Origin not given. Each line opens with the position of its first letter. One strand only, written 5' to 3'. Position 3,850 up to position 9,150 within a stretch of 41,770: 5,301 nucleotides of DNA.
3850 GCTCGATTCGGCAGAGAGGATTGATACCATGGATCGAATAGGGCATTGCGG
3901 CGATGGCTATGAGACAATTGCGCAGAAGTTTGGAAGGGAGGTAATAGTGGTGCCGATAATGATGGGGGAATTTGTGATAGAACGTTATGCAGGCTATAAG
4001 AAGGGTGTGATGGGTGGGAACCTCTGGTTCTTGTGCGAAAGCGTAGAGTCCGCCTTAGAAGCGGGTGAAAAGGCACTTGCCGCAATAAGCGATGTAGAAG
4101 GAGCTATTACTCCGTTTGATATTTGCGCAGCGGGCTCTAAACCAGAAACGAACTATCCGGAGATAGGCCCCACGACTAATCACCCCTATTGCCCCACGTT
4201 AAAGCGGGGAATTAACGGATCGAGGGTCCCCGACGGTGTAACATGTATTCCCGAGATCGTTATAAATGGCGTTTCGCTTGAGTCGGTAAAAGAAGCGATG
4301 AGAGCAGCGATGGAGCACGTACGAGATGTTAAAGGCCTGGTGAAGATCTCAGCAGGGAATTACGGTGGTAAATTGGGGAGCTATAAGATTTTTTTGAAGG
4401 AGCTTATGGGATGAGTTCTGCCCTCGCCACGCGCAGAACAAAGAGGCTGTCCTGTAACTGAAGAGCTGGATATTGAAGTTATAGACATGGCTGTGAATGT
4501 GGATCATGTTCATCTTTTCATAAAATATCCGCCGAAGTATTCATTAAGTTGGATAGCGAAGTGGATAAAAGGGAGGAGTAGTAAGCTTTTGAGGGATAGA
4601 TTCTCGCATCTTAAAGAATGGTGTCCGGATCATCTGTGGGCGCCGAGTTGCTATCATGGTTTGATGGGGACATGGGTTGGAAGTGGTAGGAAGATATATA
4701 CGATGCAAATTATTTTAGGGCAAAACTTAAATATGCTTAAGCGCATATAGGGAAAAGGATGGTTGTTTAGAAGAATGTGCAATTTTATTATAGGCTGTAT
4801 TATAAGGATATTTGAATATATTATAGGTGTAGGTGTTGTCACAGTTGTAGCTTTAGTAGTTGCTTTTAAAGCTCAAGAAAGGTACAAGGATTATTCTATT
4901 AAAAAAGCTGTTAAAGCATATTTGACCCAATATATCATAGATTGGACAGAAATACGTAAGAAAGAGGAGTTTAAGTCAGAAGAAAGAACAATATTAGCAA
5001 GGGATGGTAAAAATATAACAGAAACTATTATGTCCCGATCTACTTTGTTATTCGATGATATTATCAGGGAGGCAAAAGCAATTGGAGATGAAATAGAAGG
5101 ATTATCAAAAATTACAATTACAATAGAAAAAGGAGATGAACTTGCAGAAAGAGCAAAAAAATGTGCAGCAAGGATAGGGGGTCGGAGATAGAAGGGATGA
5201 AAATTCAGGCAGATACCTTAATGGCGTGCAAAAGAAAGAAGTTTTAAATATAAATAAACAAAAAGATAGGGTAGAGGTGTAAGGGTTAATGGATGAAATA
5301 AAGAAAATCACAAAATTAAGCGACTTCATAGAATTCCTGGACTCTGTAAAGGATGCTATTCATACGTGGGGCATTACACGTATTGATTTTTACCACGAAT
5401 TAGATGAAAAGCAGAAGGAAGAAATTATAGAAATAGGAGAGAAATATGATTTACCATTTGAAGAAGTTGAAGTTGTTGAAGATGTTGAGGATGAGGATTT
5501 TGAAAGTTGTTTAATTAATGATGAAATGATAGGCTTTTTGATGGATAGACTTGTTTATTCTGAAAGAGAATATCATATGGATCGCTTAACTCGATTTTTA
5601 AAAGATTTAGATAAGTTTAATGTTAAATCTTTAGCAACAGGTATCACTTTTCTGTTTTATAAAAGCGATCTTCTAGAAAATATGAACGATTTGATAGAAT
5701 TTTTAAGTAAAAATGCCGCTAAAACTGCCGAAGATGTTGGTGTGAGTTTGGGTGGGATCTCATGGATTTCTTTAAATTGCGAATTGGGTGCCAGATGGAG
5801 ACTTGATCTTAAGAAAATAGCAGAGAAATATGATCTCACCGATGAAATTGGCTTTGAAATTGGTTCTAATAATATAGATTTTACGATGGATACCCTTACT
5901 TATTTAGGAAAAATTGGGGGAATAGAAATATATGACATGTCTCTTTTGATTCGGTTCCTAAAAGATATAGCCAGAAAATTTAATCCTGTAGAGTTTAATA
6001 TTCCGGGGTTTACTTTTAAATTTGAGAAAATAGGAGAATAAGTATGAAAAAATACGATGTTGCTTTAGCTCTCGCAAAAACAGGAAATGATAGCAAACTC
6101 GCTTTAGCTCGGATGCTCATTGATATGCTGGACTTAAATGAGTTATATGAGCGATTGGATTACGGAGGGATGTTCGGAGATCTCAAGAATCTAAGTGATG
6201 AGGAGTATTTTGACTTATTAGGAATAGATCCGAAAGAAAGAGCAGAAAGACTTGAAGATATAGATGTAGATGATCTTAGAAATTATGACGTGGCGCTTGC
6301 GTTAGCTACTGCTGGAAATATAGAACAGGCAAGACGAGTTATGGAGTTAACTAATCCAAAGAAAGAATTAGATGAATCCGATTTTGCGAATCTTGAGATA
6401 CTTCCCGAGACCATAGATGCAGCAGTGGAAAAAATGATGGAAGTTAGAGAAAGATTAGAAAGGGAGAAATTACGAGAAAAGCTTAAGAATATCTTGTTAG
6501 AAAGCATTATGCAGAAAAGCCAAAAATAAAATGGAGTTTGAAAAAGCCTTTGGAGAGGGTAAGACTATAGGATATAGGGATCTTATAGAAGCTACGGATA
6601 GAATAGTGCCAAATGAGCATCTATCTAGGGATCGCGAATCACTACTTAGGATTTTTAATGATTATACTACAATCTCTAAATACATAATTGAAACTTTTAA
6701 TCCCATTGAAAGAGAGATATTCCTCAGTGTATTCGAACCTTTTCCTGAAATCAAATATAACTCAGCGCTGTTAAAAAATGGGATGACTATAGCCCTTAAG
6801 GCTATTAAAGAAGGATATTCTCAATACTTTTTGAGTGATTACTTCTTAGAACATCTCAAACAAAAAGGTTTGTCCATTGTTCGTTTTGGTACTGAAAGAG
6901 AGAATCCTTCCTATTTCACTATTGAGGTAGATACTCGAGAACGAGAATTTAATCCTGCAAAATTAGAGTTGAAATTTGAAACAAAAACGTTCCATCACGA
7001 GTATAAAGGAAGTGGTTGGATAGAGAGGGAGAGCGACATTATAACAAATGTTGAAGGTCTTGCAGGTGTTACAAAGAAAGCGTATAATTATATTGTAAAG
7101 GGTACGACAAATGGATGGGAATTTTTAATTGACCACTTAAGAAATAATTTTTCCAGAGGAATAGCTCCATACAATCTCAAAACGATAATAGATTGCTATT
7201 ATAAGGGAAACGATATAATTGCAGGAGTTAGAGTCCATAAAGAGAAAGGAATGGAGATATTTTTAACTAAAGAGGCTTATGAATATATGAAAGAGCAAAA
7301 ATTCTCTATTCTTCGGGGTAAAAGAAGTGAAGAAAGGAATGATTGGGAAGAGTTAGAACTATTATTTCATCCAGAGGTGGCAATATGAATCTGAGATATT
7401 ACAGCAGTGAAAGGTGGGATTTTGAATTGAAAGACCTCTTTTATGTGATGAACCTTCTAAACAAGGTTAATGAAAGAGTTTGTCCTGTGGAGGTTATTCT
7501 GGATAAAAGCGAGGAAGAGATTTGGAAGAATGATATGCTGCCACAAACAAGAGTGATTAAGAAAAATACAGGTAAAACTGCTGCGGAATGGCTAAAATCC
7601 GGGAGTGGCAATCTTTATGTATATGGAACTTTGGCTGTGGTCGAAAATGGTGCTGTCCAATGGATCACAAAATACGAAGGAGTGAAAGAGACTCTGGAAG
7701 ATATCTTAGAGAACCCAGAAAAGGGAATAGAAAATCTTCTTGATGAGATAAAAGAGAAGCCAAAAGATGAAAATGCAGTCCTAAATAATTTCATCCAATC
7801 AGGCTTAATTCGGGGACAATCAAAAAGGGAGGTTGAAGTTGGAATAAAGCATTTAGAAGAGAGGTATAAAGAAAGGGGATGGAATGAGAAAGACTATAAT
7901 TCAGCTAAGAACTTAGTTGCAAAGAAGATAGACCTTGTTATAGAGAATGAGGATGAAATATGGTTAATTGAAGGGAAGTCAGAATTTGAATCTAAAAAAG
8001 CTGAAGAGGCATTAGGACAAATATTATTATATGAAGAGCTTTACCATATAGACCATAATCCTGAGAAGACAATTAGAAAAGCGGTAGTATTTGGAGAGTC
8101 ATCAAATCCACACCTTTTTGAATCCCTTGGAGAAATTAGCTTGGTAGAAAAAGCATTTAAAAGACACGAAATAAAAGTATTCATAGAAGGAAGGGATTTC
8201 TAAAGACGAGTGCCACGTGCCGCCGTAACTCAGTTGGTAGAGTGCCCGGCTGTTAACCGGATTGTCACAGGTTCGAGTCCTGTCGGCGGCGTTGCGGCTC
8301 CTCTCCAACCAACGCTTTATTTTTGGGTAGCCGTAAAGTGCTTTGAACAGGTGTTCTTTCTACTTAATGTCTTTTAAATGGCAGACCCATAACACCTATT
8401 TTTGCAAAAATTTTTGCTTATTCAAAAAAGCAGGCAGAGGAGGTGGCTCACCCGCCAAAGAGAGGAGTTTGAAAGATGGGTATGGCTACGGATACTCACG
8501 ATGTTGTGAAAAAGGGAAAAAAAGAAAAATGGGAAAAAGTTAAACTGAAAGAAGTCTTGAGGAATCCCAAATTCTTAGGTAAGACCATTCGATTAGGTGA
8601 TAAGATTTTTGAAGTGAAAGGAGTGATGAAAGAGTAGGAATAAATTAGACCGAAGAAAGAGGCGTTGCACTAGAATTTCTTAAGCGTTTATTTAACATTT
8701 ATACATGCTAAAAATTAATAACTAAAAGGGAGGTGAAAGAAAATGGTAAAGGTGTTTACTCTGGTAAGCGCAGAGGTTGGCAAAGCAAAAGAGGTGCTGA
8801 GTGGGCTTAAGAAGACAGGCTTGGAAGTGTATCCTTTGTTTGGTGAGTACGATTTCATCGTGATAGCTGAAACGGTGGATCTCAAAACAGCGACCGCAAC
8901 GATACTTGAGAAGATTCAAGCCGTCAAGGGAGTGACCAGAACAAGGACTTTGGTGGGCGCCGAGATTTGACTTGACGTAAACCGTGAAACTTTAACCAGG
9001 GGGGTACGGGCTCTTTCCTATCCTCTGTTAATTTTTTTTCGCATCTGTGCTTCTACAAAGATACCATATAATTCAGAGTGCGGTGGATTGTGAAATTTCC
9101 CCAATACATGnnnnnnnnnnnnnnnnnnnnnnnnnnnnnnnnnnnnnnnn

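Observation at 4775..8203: AT-rich five-gene operon of unrecognisable proteins ending in a NucS/RecB-like nuclease, between a TnpA relic and tRNA-Asn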

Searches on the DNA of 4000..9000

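Call 100: search_rna_families(source=window, start=4000, end=9000, threshold=evalue, max_evalue=1)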
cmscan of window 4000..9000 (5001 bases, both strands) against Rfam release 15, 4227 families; matches with E-value up to 1: 2.
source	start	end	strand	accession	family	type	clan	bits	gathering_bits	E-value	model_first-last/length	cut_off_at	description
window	8219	8291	+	RF00005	tRNA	Gene; tRNA;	CL00001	68.8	29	5.3e-14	1-71/71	no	tRNA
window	8219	8292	-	RF04354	Plastid-ycf2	Cis-reg;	-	21.5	65.7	0.58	1-75/75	no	Plastid-ycf2 5UTR RNA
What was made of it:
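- Tried and rejected: Only the tRNA was found (call 100).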

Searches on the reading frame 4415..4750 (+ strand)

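Call 52: search_protein_families(library=pfam, proteins=[window:4415-4750:+], max_evalue=0.1)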
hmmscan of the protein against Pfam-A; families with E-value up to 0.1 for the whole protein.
window:4415-4750:+ (111 aa): 1 family
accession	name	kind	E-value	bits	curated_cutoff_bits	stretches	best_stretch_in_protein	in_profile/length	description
PF01797.21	Y1_Tnp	-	1.4e-16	61.2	23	1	13-81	34-103/121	Transposase IS200 like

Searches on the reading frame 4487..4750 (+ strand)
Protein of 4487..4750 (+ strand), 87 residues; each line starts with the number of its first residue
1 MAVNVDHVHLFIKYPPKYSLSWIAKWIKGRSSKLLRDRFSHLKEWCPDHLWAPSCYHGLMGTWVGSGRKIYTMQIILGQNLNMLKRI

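Call 4: search_protein_families(library=pfam, proteins=[window:4487-4750:+], max_evalue=1)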
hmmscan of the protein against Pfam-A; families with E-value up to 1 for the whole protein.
window:4487-4750:+ (87 aa): 1 family
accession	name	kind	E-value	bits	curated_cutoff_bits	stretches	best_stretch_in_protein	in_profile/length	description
PF01797.21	Y1_Tnp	-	6.5e-14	52.5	23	1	2-58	47-104/121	Transposase IS200 like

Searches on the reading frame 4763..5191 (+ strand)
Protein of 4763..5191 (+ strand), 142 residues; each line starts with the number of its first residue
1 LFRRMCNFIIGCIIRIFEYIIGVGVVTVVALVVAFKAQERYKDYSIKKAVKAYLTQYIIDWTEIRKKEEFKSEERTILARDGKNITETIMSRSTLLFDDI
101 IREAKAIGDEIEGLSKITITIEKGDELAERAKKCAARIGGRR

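Call 4: search_protein_families(library=pfam, proteins=[window:4763-5191:+], max_evalue=1)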
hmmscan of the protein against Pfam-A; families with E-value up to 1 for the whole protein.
window:4763-5191:+ (142 aa): 3 families
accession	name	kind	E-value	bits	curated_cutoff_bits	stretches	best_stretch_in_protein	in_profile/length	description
PF20040.4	DUF6442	-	0.015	15.9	25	1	8-59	35-85/102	Family of unknown function (DUF6442)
PF21208.4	euk_SelB_III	-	0.1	13.6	27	1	18-74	19-75/120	Selenocysteine-specific elongation factor, eukaryotes, 3rd domain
PF07048.16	DUF1331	-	0.13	12.4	25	1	24-40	7-23/35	Protein of unknown function (DUF1331)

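Call 5: search_protein_families(library=padloc, proteins=[window:4763-5191:+], max_evalue=1)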
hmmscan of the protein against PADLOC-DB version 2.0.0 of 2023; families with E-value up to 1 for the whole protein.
window:4763-5191:+ (142 aa): 1 family
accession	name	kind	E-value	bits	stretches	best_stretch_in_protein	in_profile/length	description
PDLC01072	Csx23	-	0.051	11.7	1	23-80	43-99/143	Unknown function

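Call 6: search_protein_families(library=ncbifam, proteins=[window:4763-5191:+], max_evalue=1)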
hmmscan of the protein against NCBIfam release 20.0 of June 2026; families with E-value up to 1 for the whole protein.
window:4763-5191:+ (142 aa): 1 family
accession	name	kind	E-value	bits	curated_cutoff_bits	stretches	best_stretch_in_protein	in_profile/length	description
NF041635.1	STM3941_fam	subfamily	0.9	9.4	40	0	40-128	64-150/157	STM3941 family protein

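Call 7: search_protein_families(library=phrogs, proteins=[window:4763-5191:+], max_evalue=1)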
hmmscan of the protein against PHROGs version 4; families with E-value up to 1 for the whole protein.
window:4763-5191:+ (142 aa): 5 families
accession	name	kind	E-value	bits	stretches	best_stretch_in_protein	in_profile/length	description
phrog_8947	-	unknown function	0.0065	17.1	1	12-85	129-202/219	-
phrog_9253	-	unknown function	0.016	14.3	1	14-76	45-109/819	-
phrog_22907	-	unknown function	0.072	14.1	1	73-138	14-80/84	-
phrog_18330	-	unknown function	0.078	13.9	1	25-79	78-125/139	-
phrog_5503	-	unknown function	0.21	13.2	1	3-33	39-68/81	-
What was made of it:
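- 4775..5191 (+): g1: a 138-aa basic (pI 9) protein with an N-terminal membrane anchor. It is lineage-specific and not part of the conserved cassette. No family hit (calls 4-7).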

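Call 109: find_related_loci(query=window:4775-5191:+, collection=viral_contigs, flank=6000)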
Query window:4775-5191:+ (138 aa) in viral_contigs; peptide patterns used: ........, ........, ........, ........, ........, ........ (x = any residue, [..] = any of these).
12 stretches matched a pattern, but none encodes a relative of the query by tblastn (E <= 1e-3).

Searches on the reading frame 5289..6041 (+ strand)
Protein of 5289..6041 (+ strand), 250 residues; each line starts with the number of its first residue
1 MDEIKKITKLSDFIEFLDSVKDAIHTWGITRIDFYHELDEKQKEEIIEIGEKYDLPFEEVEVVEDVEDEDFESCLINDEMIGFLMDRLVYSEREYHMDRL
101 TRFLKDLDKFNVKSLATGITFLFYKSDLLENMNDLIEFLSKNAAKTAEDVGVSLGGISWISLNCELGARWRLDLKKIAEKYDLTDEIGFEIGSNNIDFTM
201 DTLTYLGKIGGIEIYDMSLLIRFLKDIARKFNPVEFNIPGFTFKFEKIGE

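Call 4: search_protein_families(library=pfam, proteins=[window:5289-6041:+], max_evalue=1)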
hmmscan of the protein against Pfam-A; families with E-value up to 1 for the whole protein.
window:5289-6041:+ (250 aa): 0 families

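Call 5: search_protein_families(library=padloc, proteins=[window:5289-6041:+], max_evalue=1)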
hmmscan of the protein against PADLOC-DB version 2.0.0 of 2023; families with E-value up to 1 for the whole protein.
window:5289-6041:+ (250 aa): 0 families

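Call 6: search_protein_families(library=ncbifam, proteins=[window:5289-6041:+], max_evalue=1)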
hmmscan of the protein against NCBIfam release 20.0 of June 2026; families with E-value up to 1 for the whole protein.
window:5289-6041:+ (250 aa): 0 families

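Call 7: search_protein_families(library=phrogs, proteins=[window:5289-6041:+], max_evalue=1)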
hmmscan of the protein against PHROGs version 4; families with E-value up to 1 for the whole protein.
window:5289-6041:+ (250 aa): 1 family
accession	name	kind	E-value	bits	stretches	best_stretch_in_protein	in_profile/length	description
phrog_35093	-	unknown function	0.61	10.9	0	182-211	14-40/42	-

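Call 78: search_solved_structures(query=window:5289-6041:+, max_evalue=10)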
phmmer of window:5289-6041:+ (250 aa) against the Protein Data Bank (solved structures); distinct sequences matched with E-value up to 10: 10.
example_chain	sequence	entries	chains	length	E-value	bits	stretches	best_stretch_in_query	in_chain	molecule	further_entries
2qff_A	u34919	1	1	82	0.38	13.8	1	92-143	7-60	Hypothetical protein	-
6rur_N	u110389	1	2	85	0.4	13.7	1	92-144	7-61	Inhibitor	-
6ruv_N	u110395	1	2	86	0.4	13.7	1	92-144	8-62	Inhibitor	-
3l5n_M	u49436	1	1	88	0.4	13.7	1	92-143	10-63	Staphylococcal complement inhibitor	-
3l3o_M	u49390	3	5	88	0.4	13.7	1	92-143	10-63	Staphylococcal complement inhibitor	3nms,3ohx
2win_M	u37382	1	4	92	0.47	13.5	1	92-143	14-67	STAPHYLOCOCCAL COMPLEMENT INHIBITOR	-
9s35_A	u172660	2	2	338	0.72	12.9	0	119-177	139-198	GDP-mannose transporter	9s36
4h6i_A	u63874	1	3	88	1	12.3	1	90-154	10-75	Fibrinogen-binding protein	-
9nge_A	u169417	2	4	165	1.5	11.8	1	185-244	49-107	Transcription factor ETV6,Non-receptor tyrosine-protein kinase TNK1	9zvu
9viw_A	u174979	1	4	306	4.9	10.1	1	43-115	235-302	Bacterioferritin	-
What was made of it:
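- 5289..6041 (+): g2: a 250-aa acidic protein made of two ~120-aa repeats. It is the variable accessory gene of the cassette. No family or PDB hit (calls 4-7, 78).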

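Call 108: find_related_loci(query=A9, collection=viral_contigs, flank=6000)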
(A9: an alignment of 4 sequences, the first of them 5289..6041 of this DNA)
Query A9 (250 aa) in viral_contigs; peptide patterns used: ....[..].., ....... (x = any residue, [..] = any of these).
259 stretches matched a pattern, but none encodes a relative of the query by tblastn (E <= 1e-3).

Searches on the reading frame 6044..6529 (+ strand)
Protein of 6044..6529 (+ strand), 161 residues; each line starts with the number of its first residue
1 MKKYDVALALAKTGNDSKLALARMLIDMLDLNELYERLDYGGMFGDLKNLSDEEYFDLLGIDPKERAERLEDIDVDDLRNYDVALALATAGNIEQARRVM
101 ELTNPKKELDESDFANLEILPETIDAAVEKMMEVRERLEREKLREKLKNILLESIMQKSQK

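Call 4: search_protein_families(library=pfam, proteins=[window:6044-6529:+], max_evalue=1)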
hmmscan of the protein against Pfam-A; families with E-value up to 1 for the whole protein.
window:6044-6529:+ (161 aa): 1 family
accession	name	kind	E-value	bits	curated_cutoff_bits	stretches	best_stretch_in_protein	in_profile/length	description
PF07721.20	TPR_4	-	0.26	12.4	27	1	84-101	8-25/26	Tetratricopeptide repeat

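Call 5: search_protein_families(library=padloc, proteins=[window:6044-6529:+], max_evalue=1)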
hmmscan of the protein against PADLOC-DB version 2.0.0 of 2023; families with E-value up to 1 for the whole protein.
window:6044-6529:+ (161 aa): 1 family
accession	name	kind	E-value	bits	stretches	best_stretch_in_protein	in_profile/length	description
PDLC03783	Drt8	-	0.011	13.1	1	55-157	289-387/493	DRT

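Call 6: search_protein_families(library=ncbifam, proteins=[window:6044-6529:+], max_evalue=1)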
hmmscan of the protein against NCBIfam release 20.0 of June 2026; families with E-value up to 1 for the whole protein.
window:6044-6529:+ (161 aa): 0 families

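Call 7: search_protein_families(library=phrogs, proteins=[window:6044-6529:+], max_evalue=1)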
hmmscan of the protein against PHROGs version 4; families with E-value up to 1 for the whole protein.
window:6044-6529:+ (161 aa): 0 families

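Call 107: find_related_loci(query=A7, collection=viral_contigs, flank=6000)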
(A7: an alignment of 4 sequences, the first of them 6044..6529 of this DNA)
Query A7 (161 aa) in viral_contigs; peptide patterns used: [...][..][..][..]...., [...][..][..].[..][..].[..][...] (x = any residue, [..] = any of these).
123 stretches matched a pattern, but none encodes a relative of the query by tblastn (E <= 1e-3).
